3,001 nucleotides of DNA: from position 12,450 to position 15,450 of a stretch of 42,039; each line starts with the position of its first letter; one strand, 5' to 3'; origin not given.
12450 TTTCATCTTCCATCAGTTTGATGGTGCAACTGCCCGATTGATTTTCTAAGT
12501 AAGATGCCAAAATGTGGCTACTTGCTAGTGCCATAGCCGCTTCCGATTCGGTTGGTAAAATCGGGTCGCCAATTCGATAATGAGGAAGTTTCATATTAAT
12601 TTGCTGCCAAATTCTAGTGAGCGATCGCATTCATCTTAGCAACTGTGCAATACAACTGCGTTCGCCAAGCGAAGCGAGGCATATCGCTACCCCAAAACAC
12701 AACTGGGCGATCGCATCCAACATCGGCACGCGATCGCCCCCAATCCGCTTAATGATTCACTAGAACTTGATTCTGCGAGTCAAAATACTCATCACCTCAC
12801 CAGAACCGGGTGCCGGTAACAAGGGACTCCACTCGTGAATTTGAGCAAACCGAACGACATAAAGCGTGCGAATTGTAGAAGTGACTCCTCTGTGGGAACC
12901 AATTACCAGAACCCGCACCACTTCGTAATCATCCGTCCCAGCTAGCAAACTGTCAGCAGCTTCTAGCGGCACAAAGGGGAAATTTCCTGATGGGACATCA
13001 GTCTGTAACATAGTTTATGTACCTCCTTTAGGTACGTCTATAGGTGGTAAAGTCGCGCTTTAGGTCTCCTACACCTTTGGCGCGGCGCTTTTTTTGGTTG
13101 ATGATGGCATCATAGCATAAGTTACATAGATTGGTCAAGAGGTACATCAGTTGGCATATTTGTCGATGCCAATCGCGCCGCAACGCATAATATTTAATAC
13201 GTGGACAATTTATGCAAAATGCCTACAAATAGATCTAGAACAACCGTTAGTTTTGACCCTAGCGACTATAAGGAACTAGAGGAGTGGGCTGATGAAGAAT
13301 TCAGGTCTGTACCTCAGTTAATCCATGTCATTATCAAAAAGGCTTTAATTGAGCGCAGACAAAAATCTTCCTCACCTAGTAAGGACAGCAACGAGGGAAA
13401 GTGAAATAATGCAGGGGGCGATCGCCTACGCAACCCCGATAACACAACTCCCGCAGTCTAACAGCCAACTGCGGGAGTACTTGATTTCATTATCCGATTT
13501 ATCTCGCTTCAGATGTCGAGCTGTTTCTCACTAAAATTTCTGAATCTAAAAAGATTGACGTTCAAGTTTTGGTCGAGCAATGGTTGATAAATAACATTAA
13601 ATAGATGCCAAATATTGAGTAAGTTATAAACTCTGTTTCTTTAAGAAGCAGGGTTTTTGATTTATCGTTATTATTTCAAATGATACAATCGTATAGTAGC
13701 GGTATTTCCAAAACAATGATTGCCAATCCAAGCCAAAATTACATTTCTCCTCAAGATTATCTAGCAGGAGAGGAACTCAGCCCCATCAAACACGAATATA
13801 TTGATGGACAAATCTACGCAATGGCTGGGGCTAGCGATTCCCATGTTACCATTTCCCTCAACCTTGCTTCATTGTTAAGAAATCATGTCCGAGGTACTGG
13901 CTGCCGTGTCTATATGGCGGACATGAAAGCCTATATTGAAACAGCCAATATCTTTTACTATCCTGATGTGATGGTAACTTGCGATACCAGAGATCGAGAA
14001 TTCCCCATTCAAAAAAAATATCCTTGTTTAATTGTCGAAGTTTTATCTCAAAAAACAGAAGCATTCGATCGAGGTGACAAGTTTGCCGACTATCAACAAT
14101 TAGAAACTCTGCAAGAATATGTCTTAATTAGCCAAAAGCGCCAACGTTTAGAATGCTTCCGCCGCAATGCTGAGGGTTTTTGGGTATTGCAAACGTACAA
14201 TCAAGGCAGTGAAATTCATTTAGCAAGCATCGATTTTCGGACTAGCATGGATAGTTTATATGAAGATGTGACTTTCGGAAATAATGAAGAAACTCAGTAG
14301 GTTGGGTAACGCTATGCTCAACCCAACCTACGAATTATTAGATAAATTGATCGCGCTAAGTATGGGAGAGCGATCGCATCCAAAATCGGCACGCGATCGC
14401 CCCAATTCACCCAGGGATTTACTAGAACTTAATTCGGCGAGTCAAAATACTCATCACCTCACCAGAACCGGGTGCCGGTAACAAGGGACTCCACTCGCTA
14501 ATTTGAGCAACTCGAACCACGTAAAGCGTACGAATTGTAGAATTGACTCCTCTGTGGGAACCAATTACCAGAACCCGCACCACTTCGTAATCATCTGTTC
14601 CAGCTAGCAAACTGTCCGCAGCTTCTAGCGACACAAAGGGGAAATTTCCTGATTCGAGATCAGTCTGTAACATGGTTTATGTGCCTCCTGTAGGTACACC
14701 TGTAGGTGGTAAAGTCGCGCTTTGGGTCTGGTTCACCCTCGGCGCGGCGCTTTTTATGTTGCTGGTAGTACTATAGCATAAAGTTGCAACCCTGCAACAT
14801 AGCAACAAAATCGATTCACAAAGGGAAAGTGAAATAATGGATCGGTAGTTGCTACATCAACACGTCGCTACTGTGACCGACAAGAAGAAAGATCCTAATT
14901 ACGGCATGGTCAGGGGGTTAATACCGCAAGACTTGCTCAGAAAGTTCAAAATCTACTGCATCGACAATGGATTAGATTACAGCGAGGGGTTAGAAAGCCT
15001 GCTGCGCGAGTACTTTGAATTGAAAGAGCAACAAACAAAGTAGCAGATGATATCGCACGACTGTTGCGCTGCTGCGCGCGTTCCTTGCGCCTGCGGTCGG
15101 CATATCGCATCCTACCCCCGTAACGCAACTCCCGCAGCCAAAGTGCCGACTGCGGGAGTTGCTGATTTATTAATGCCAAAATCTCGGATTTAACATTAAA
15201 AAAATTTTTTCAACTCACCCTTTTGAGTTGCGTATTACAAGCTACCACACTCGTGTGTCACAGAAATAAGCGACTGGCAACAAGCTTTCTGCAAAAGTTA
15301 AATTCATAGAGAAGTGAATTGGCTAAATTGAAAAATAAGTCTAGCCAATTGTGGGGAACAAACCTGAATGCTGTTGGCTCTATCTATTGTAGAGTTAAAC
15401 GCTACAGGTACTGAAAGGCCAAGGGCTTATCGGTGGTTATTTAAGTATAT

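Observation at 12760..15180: Duplicated gene module (83-aa protein, divergent small RHH-like ORF, and PIN 3' stem-loop remnant) bracketing a Uma2 endonuclease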

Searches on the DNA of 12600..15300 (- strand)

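Call 17: search_rna_families(source=window, start=12600, end=15300, threshold=evalue, max_evalue=10, show_alignments=3)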
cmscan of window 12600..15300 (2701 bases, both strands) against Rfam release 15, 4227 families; matches with E-value up to 10: 5.
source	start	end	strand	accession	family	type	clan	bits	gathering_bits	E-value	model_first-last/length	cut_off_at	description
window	13572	13663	+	RF02495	ohsC_RNA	Gene; antitoxin;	-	23.9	50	1.3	1-77/77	no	Oppression of Hydrophobic ORF by sRNA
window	15167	15202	-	RF00731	mir-155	Gene; miRNA;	-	19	56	2.4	1-65/65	no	mir-155 microRNA precursor family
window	13650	13719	+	RF03865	mir-7637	Gene; miRNA;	-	18.4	88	4.2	1-68/68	no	mir-7637 microRNA precursor family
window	13574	13693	+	RF02634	EF3314_EF3315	Gene; sRNA;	-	17.8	100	0.49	1-141/141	no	Enterococcus sRNA EF3314_EF3315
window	13982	14004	-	RF00390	TYMV_upPK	Cis-reg;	-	15.9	38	9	1-23/23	no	turnip yellow mosaic virus upstream pseudo-knot (TYMV_upPK)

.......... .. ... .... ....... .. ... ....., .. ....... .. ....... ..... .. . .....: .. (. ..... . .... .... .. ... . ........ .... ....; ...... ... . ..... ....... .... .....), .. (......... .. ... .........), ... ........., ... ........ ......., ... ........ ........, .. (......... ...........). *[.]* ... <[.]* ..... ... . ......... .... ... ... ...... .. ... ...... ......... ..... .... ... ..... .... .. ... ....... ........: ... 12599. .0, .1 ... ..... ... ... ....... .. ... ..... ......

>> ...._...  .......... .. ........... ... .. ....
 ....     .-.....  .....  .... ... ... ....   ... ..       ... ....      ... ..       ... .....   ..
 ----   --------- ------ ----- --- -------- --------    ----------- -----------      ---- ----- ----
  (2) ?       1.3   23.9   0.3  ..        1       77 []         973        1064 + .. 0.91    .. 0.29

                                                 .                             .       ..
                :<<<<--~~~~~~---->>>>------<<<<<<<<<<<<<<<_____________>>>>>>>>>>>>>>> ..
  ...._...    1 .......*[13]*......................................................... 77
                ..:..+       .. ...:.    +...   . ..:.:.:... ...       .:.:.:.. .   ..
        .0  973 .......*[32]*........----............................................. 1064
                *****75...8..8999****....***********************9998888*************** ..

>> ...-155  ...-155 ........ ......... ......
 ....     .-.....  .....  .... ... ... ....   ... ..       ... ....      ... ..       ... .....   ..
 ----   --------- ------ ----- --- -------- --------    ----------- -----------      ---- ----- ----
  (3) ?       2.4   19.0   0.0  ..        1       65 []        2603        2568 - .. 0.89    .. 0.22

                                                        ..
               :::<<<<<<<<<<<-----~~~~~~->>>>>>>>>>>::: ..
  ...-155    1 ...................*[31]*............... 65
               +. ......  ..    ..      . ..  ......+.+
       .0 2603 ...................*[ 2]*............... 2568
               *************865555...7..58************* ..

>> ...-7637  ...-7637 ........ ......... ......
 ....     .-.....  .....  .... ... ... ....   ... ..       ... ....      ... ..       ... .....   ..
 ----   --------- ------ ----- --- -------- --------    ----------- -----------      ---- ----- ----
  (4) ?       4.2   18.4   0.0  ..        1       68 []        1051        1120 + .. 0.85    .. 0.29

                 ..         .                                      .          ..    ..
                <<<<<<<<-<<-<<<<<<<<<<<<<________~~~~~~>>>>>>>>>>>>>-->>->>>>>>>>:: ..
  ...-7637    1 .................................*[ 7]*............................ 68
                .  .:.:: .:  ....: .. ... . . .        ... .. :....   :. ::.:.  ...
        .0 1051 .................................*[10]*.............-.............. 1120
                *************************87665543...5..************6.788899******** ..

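Call 42: search_rna_families(sources=[L043, L041, L057, L066, L046], threshold=evalue, max_evalue=1, show_alignments=2)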
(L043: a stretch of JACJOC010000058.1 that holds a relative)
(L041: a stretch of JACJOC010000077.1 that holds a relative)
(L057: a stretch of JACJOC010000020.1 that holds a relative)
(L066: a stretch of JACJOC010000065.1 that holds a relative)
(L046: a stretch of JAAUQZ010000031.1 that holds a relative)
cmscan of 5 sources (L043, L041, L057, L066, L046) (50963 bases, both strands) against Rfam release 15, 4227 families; matches with E-value up to 1: 1.
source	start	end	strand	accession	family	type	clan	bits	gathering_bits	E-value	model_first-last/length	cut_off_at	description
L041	2191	2241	+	RF02066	STnc320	Gene; sRNA;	-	26.4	50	0.86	1-55/55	no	Salmonella enterica sRNA STnc320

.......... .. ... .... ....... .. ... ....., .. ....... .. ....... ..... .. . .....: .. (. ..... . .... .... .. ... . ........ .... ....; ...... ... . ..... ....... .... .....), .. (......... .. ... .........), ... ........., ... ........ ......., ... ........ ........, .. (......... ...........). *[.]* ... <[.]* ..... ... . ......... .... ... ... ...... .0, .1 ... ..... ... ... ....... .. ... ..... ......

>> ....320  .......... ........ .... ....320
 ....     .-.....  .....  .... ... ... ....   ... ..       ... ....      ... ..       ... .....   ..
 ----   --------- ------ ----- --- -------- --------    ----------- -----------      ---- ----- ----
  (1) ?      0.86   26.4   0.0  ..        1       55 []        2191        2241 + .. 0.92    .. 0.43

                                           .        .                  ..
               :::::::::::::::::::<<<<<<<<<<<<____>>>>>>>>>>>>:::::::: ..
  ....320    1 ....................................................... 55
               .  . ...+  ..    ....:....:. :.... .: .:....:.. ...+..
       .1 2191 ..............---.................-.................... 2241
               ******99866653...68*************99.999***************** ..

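Call 52: build_rna_model(alignment_id=A3, structure=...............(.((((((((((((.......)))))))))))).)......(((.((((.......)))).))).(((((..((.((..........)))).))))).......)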
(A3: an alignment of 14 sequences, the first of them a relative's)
Model R1 built from alignment A3 (14 sequences, 119 columns); structure: as given.
model positions 119; base pairs 29; branch points 2; effective number of sequences 1.02; information 0.589 bits per position. Calibrated on 0.2 Mb of random sequence (short: E-values are rough).
structure used (alignment columns):
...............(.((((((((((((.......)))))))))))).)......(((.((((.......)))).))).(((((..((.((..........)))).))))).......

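Call 53: search_with_rna_model(model_id=R1, sources=[window, L001, L002, L003, L004, L005, L006, L007, L008, L009, L010, L011, L012, L013, L014, L015, L016, L017, L018, L019, L020, L021, L022, L023, L024, L025, L026, L027, L028, L029, L030, L031, L032, L033, L034, L035, L036, L037, L038, L039, L040, L041, L042, L043, L044, L045, L046, L047, L048, L049, L050, L051, L052, L053, L054, L055, L056, L057, L058, L059, L060, L061, L062, L063, L064, L065, L066, L067, L068, L069, L070, L071, L072, L073, L074, L075, L076, L077, L078, L079, L080], max_evalue=10, make_alignment=true)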
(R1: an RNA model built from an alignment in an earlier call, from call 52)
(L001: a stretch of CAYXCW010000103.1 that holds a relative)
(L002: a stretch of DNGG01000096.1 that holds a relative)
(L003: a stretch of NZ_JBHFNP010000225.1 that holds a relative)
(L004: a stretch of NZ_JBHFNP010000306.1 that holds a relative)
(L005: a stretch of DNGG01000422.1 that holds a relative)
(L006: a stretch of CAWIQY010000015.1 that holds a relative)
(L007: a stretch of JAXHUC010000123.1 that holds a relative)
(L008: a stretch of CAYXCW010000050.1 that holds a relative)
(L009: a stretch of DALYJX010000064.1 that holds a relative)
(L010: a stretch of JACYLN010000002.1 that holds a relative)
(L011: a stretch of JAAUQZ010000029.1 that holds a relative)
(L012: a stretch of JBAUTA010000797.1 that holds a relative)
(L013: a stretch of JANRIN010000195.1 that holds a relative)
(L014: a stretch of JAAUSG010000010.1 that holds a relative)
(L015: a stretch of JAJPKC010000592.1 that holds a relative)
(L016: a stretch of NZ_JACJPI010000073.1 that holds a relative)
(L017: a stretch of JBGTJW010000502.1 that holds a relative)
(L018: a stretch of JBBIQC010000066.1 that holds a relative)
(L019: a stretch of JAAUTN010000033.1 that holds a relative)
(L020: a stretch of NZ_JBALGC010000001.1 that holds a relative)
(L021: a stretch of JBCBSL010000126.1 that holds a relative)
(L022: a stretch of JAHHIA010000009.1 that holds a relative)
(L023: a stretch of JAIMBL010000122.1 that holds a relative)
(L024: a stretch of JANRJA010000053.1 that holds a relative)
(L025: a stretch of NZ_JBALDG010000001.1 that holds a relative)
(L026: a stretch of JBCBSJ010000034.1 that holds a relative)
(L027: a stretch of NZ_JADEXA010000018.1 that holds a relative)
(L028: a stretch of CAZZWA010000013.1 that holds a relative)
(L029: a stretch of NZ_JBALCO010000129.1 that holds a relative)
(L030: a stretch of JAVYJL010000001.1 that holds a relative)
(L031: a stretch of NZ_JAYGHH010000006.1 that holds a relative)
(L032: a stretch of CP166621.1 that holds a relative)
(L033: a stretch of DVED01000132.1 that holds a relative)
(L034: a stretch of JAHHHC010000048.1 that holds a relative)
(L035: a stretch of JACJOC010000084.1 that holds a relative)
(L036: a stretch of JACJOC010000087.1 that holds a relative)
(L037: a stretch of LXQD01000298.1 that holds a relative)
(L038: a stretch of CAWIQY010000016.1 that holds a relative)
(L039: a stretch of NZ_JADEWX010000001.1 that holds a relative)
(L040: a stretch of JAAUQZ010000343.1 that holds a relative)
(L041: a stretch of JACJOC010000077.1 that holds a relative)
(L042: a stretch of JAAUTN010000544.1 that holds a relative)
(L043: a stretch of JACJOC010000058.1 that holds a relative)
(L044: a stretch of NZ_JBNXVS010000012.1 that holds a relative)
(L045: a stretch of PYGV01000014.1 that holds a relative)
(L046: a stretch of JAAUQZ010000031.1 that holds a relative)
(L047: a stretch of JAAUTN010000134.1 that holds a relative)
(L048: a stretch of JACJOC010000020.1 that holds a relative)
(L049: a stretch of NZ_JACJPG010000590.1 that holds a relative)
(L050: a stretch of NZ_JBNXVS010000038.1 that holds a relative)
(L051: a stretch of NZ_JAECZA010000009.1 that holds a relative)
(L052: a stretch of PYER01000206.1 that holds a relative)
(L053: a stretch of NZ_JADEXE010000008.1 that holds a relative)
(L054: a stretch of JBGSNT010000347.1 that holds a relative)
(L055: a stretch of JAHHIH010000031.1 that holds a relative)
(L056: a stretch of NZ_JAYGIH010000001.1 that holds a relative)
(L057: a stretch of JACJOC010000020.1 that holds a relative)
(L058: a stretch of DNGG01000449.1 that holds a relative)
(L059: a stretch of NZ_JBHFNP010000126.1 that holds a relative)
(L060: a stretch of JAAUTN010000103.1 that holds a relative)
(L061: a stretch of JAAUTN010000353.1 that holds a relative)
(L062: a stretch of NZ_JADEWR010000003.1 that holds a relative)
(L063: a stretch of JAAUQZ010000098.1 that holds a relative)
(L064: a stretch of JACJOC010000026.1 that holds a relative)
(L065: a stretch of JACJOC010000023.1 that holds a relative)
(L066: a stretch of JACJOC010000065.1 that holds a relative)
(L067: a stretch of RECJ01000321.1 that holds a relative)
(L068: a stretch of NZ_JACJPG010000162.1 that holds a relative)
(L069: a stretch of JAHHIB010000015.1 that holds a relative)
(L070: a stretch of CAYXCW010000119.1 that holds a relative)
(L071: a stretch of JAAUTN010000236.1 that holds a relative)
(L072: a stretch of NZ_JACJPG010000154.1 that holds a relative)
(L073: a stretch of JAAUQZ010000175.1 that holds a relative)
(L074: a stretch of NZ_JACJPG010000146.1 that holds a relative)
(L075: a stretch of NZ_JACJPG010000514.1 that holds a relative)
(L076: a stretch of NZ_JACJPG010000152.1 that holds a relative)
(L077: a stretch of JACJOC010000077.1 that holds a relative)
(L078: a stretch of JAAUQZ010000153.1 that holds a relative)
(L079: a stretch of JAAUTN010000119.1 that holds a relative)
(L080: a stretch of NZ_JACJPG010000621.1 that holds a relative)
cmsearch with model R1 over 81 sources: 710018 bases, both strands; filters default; matches with E-value up to 10: 72.
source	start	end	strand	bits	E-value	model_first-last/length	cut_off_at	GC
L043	4661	4779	+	141.7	5.6e-37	1-119/119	no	0.53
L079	4706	4823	+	139.1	3.1e-36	1-119/119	no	0.53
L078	4654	4772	+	138.6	4.2e-36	1-119/119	no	0.55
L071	4654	4772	+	136.1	2.1e-35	1-119/119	no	0.54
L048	4664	4782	+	135.2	3.8e-35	1-119/119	no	0.54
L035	4743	4860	+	134.2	7.1e-35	1-119/119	no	0.52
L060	129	245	+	134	8.1e-35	1-119/119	no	0.55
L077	4693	4811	+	133.9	8.7e-35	1-119/119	no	0.53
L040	134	250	+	133.9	8.7e-35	1-119/119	no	0.55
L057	4812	4928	+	133.8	9.2e-35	1-119/119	no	0.54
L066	4717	4833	+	133.3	1.3e-34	1-119/119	no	0.55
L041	4734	4852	+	133.1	1.4e-34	1-119/119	no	0.57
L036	4733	4849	+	132.5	2.1e-34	1-119/119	no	0.55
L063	4659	4776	+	132.4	2.4e-34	1-119/119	no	0.56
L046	4682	4799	+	130.5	8e-34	1-119/119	no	0.54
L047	4682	4799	+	130.5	8e-34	1-119/119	no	0.54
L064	4728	4845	+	129.8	1.3e-33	1-119/119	no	0.56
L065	4813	4930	+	128.3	3.2e-33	1-119/119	no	0.56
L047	9365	9481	+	127.9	4.3e-33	1-119/119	no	0.56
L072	1834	1958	+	80.4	8.8e-20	1-119/119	no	0.53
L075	4738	4861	+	77.3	6.5e-19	1-119/119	no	0.56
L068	2114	2237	+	76.1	1.4e-18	1-119/119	no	0.55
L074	2076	2201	+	71.9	2.1e-17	1-119/119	no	0.53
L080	283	408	+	67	5.1e-16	1-119/119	no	0.54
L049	1617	1742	+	66.9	5.4e-16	1-119/119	no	0.54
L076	1775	1900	+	64.5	2.4e-15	1-119/119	no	0.54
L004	4801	4865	+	29.1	2.1e-05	1-119/119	no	0.54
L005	327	391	+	27.4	6.2e-05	1-119/119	no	0.52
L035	4758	4792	-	22.1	0.0019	16-50/119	no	0.54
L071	4669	4703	-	21.4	0.0029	16-50/119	no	0.57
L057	4884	4998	-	20.6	0.005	1-119/119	no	0.47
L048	4679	4713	-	20.3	0.0061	16-50/119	no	0.6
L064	4743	4777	-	20.3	0.0061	16-50/119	no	0.66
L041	4749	4783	-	20.1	0.0069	16-50/119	no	0.66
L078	4728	4898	-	19.3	0.011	1-119/119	no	0.44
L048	4738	4906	-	19.2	0.012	1-119/119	no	0.47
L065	4886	4970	-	19.1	0.013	1-119/119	no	0.53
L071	4728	4898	-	18.6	0.018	1-119/119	no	0.46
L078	4669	4703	-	18.6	0.018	16-50/119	no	0.6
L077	4767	4937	-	18.4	0.02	1-119/119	no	0.43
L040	206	373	-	18.4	0.021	1-119/119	no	0.45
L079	4779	4944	-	18.3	0.021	1-119/119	no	0.47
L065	4828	4861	-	18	0.026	16-50/119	no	0.68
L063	4674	4708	-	17.5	0.036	16-50/119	no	0.63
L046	4755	4922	-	17.1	0.046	1-119/119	no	0.45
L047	4755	4922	-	17.1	0.046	1-119/119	no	0.45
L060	144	177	-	16.9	0.052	16-50/119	no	0.59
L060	201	367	-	16.7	0.061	1-119/119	no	0.45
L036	4805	4922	-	16.2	0.084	1-119/119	no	0.47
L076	1794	1828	-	15.9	0.1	16-50/119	no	0.63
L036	4748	4781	-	15.8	0.11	16-50/119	no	0.62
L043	4735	4903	-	15.6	0.12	1-119/119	no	0.44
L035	4817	4903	-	15.4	0.14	1-119/119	no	0.53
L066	4732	4765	-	15.3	0.15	16-50/119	no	0.62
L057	4827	4860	-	15.2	0.16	16-50/119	no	0.65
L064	4801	4969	-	15.2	0.16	1-119/119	no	0.44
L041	4808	4969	-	15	0.18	1-119/119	no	0.46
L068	2132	2166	-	14.6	0.23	16-50/119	no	0.6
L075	4816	4895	-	14.2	0.31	1-119/119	no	0.54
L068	2192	2271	-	14.1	0.33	1-119/119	no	0.55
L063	4732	4902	-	13.8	0.4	1-119/119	no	0.47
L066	4789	4901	-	13.5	0.48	1-119/119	no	0.54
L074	2155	2235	-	13.1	0.63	1-119/119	no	0.53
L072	1912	1992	-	13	0.68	1-119/119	no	0.54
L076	1854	1934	-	13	0.68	1-119/119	no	0.54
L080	362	442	-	13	0.68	1-119/119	no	0.54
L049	1636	1670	-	12.5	0.89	16-50/119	no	0.63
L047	9443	9474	-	11.4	1.9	81-112/119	no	0.44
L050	6437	6521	-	9.9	5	1-119/119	no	0.58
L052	6437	6521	-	9.9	5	1-119/119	no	0.58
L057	3396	3498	-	9.1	8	1-119/119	no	0.55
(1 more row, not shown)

Alignment A4: 72 matches aligned to the model, 348 columns, each read 5' to 3' on its own strand. Consensus structure (alignment columns), stored with it:
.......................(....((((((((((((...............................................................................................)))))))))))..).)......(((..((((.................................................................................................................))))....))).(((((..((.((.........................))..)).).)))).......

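Call 54: search_with_rna_model(model_id=R1, sources=[L004, L005, L035, L036, L040, L041, L043, L046, L047, L048, L049, L057, L060, L063, L064, L065, L066, L068, L071, L072, L074, L075, L076, L077, L078, L079, L080], max_evalue=0.0001, make_alignment=true, show_alignments=0)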
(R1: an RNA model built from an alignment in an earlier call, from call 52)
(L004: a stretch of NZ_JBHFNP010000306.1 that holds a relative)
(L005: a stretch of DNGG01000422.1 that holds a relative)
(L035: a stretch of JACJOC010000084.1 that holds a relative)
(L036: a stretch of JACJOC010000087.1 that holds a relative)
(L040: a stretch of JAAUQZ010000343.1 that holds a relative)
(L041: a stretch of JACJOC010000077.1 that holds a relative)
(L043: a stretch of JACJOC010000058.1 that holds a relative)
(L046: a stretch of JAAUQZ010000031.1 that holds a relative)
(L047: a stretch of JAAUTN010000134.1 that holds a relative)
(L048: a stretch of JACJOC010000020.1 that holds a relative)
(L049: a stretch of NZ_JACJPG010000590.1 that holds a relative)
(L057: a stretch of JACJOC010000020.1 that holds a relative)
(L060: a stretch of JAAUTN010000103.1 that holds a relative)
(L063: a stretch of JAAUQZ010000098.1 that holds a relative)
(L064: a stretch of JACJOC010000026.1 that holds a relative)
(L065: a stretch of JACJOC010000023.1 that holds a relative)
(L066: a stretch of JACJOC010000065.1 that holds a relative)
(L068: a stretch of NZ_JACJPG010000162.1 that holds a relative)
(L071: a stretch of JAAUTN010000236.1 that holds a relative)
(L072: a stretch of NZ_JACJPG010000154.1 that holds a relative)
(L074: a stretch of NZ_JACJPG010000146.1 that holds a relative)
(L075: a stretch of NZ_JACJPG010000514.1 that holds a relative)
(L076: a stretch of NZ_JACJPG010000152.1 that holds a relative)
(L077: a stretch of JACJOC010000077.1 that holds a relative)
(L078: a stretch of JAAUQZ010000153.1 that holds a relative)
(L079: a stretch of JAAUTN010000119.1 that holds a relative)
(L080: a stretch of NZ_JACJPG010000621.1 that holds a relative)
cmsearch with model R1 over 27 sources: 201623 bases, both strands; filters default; matches with E-value up to 0.0001: 28.
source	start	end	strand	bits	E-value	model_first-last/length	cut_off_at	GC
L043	4661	4779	+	141.7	1.6e-37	1-119/119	no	0.53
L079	4706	4823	+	139.1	8.9e-37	1-119/119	no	0.53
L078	4654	4772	+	138.6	1.2e-36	1-119/119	no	0.55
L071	4654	4772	+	136.1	6e-36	1-119/119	no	0.54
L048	4664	4782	+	135.2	1.1e-35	1-119/119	no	0.54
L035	4743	4860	+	134.2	2e-35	1-119/119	no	0.52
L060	129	245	+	134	2.3e-35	1-119/119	no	0.55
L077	4693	4811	+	133.9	2.5e-35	1-119/119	no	0.53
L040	134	250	+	133.9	2.5e-35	1-119/119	no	0.55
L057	4812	4928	+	133.8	2.6e-35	1-119/119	no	0.54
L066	4717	4833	+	133.3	3.8e-35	1-119/119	no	0.55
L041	4734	4852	+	133.1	4.1e-35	1-119/119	no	0.57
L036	4733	4849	+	132.5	6e-35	1-119/119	no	0.55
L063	4659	4776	+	132.4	6.7e-35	1-119/119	no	0.56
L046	4682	4799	+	130.5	2.3e-34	1-119/119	no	0.54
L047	4682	4799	+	130.5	2.3e-34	1-119/119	no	0.54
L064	4728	4845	+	129.8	3.6e-34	1-119/119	no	0.56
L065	4813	4930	+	128.3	9e-34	1-119/119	no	0.56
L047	9365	9481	+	127.9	1.2e-33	1-119/119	no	0.56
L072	1834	1958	+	80.4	2.5e-20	1-119/119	no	0.53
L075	4738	4861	+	77.3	1.9e-19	1-119/119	no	0.56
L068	2114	2237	+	76.1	4e-19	1-119/119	no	0.55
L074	2076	2201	+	71.9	6.1e-18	1-119/119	no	0.53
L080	283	408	+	67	1.4e-16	1-119/119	no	0.54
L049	1617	1742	+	66.9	1.5e-16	1-119/119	no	0.54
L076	1775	1900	+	64.5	6.8e-16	1-119/119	no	0.54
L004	4801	4865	+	29.1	5.9e-06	1-119/119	no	0.54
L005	327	391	+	27.4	1.7e-05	1-119/119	no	0.52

Alignment A5: 28 matches aligned to the model, 142 columns, each read 5' to 3' on its own strand. Consensus structure (alignment columns), stored with it:
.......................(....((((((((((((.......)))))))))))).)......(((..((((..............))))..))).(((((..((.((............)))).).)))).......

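Call 65: build_rna_model(alignment_id=A6, structure=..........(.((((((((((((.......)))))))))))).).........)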
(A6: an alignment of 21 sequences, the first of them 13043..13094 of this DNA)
Model R2 built from alignment A6 (21 sequences, 54 columns); structure: as given.
model positions 52; base pairs 13; branch points 0; effective number of sequences 21; information 1.061 bits per position. Calibrated on 0.2 Mb of random sequence (short: E-values are rough).
structure used (alignment columns):
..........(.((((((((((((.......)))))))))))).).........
